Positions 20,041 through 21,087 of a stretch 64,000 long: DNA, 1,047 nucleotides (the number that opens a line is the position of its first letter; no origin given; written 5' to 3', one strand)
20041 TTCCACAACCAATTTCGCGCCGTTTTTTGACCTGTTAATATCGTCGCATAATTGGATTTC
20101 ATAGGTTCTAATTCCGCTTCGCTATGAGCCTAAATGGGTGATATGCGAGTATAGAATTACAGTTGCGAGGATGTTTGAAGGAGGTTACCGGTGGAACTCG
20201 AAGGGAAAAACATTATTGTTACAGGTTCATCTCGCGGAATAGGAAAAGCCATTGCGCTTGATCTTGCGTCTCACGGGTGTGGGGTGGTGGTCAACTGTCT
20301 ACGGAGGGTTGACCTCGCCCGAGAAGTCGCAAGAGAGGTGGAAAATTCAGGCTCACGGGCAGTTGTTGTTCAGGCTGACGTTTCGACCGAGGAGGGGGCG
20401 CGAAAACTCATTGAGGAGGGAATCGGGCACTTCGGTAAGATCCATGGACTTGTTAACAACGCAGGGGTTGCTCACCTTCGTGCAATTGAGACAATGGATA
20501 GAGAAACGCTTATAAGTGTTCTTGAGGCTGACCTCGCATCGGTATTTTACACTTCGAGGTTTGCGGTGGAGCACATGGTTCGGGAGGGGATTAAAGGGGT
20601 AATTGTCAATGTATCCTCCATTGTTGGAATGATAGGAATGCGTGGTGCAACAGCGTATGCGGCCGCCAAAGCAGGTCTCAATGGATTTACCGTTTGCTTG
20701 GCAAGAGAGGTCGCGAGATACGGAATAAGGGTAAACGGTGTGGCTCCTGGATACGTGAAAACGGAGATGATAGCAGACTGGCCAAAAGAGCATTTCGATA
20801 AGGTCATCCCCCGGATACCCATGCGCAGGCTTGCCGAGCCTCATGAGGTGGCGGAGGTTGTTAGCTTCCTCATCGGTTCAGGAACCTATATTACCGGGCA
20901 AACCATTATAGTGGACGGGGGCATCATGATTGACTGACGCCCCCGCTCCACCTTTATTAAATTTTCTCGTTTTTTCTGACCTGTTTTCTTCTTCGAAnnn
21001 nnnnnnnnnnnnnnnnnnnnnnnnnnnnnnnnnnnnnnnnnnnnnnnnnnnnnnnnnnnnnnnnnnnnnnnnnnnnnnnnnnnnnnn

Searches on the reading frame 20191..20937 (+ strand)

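Call 77: search_protein_families(library=pfam, proteins=[window:20191-20937:+], max_evalue=0.00001)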
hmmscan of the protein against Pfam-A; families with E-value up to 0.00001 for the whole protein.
window:20191-20937:+ (248 aa): 3 families
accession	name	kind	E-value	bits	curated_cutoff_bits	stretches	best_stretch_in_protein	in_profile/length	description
PF13561.12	adh_short_C2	-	1.2e-55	189.1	27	1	14-245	5-235/236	Enoyl-(Acyl carrier protein) reductase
PF00106.31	adh_short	-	6e-54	182.9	26.6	1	6-198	1-191/195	short chain dehydrogenase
PF08659.16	KR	-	2.9e-18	66.9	22.6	1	8-167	3-160/180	KR domain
